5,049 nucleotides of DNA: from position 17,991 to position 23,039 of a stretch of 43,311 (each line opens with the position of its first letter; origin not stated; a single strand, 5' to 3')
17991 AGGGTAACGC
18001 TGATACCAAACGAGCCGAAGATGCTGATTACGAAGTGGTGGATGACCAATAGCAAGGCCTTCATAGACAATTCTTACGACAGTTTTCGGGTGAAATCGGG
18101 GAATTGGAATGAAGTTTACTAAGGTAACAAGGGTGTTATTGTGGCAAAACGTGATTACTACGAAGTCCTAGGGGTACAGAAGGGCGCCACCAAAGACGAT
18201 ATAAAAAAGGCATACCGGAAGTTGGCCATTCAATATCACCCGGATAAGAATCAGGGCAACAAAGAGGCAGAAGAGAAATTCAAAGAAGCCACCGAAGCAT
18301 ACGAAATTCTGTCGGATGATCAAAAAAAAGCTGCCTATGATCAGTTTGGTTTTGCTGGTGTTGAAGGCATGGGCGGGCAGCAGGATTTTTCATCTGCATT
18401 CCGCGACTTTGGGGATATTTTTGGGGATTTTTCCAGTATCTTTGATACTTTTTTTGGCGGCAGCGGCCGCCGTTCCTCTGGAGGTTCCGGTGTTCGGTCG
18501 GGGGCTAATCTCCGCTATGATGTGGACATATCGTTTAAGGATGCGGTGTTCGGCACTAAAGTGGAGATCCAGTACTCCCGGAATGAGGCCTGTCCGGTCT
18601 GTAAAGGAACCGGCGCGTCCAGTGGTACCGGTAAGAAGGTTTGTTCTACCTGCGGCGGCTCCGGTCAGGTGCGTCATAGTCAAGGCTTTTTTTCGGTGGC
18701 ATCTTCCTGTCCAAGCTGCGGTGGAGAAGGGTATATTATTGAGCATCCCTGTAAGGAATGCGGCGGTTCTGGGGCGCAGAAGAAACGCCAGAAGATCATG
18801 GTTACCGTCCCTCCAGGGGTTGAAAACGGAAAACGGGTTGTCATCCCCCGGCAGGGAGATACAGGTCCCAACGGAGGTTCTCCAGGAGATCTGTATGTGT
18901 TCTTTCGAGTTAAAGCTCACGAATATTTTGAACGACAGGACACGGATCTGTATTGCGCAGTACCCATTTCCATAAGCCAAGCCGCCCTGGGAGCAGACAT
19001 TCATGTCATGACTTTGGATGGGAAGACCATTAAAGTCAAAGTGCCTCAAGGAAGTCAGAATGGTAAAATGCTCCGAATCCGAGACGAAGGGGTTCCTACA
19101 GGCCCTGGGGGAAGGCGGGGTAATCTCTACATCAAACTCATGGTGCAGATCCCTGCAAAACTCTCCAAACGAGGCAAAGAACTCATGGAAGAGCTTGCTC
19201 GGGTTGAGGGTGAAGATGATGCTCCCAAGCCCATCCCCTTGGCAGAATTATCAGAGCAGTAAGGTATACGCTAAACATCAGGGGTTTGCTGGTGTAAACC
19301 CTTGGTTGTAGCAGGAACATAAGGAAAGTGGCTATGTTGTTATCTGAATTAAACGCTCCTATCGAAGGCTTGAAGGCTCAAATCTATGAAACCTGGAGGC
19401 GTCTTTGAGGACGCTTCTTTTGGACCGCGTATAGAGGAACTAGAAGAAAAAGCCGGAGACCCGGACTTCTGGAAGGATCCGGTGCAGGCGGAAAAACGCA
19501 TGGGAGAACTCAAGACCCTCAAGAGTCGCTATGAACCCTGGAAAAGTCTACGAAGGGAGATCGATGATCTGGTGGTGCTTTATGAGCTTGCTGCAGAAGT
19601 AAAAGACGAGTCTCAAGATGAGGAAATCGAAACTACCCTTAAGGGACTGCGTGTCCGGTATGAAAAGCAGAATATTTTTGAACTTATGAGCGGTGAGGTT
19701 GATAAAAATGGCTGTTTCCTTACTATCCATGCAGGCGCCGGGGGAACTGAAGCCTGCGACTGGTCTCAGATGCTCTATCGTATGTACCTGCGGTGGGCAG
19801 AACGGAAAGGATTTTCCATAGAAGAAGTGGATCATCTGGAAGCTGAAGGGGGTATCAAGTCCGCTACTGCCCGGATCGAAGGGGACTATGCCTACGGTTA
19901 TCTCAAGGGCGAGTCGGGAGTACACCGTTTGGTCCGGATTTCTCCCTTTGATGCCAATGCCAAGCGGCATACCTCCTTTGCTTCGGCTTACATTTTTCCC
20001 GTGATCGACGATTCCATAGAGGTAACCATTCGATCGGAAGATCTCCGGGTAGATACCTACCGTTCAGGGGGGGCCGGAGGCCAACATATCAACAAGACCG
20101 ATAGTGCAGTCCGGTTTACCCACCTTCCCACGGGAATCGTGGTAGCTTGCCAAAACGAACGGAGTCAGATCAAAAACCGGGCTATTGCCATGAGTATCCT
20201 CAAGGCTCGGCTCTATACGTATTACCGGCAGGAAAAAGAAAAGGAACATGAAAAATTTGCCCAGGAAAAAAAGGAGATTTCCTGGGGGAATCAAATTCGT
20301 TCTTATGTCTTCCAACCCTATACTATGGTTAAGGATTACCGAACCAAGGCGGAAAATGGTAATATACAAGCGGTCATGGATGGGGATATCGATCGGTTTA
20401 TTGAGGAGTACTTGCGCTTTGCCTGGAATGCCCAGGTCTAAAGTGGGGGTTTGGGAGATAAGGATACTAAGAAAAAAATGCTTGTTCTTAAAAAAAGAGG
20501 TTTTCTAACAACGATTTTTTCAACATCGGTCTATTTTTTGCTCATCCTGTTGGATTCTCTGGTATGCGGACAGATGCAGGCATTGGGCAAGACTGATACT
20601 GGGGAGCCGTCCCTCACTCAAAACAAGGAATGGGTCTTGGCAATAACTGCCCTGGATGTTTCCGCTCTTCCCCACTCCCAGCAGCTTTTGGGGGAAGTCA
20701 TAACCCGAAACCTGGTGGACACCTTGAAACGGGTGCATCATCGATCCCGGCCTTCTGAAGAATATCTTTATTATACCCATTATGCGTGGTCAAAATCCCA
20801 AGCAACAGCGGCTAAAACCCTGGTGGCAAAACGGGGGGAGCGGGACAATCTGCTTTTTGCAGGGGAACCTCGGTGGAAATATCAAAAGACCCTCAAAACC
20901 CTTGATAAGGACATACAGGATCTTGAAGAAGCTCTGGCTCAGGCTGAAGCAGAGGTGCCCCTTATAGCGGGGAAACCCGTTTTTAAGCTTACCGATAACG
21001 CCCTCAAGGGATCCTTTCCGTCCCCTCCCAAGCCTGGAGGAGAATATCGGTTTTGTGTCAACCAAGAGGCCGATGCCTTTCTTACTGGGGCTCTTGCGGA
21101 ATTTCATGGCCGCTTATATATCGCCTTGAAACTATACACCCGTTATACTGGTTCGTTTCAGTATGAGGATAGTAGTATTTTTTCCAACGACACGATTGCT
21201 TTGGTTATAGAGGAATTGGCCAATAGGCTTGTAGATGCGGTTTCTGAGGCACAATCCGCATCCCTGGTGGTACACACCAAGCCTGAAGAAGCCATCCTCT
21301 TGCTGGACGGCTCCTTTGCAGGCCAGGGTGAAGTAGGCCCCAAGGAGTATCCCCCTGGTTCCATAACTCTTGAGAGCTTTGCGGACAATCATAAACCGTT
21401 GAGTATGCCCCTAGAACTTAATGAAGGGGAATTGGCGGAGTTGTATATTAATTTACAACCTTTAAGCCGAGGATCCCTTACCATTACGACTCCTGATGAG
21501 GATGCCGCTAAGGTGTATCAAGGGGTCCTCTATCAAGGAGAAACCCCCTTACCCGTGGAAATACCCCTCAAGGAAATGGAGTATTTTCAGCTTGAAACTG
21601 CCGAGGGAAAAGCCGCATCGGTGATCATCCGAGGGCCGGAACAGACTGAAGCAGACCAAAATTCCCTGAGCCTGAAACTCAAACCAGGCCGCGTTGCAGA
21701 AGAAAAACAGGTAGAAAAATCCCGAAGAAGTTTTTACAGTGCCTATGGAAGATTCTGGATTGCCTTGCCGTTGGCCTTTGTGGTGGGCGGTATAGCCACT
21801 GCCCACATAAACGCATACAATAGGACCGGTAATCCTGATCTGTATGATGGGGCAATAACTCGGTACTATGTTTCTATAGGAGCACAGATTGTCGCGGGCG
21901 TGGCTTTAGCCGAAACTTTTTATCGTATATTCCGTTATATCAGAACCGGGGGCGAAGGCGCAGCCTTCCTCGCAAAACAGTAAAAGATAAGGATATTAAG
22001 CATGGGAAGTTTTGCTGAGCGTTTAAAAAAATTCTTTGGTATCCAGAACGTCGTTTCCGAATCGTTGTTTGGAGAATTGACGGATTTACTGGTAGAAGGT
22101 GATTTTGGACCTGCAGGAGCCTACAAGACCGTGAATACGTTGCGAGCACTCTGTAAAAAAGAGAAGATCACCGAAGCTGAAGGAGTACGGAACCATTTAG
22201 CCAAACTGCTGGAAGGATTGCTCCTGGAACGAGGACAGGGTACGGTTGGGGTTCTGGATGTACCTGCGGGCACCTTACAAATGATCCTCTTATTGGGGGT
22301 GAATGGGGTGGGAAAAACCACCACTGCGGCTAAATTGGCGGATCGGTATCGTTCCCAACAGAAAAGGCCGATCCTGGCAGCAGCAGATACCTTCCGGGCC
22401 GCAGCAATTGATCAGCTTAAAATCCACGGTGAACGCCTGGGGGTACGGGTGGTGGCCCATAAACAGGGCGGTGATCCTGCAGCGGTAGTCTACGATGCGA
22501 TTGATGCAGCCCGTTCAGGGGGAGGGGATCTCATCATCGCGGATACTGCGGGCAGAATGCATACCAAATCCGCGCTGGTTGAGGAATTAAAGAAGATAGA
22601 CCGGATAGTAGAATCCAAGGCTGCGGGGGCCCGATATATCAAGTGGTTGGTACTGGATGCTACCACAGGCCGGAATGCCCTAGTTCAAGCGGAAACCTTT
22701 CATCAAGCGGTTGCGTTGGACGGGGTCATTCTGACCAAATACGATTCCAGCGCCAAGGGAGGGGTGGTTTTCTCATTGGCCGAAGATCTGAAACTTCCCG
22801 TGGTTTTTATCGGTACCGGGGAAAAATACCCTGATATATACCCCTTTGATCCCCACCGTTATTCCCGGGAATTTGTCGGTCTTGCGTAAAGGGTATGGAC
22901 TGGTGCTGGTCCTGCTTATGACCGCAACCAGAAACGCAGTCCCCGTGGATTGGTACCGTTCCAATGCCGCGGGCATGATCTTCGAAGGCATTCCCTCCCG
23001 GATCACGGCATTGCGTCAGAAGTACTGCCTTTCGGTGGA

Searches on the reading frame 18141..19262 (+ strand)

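Call 14: search_protein_families(library=pfam, proteins=[window:18141-19262:+], max_evalue=0.0001)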
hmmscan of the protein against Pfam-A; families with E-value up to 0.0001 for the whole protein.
window:18141-19262:+ (373 aa): 3 families
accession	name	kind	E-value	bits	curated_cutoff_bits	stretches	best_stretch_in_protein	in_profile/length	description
PF01556.23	DnaJ_C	-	4.6e-48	163.5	26.6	1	124-338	1-152/152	DnaJ C terminal domain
PF00226.36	DnaJ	-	7e-29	100.2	27.8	1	5-67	1-63/63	DnaJ domain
PF00684.25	DnaJ_CXXCXGXG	-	3.7e-14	53.2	32.7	1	151-211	1-65/65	DnaJ central domain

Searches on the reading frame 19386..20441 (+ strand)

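Call 14: search_protein_families(library=pfam, proteins=[window:19386-20441:+], max_evalue=0.0001)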
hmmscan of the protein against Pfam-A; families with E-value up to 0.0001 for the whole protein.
window:19386-20441:+ (351 aa): 2 families
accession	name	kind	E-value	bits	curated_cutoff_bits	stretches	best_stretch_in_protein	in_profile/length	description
PF03462.23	PCRF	-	1e-53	182.5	24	1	15-200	4-193/194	PCRF domain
PF00472.26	RF-1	-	5.6e-43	146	35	1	210-319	2-116/116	RF-1 domain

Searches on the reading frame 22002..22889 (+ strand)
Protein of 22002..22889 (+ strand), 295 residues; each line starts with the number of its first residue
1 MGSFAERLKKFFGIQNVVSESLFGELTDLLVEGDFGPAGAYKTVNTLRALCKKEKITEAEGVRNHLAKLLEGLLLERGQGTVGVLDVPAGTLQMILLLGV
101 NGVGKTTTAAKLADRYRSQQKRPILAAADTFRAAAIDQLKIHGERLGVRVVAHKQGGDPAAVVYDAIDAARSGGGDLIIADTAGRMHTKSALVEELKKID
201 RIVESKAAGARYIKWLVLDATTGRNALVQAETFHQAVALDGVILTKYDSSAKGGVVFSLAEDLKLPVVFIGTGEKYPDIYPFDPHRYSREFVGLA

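Call 14: search_protein_families(library=pfam, proteins=[window:22002-22889:+], max_evalue=0.0001)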
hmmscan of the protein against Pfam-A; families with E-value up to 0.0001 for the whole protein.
window:22002-22889:+ (295 aa): 2 families
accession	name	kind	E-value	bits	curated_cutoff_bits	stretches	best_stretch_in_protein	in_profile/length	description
PF00448.28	SRP54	-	1e-70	237.8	22.7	1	93-291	2-194/196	SRP54-type protein, GTPase domain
PF13401.12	AAA_22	-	5e-05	24.1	27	0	93-205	6-112/130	AAA domain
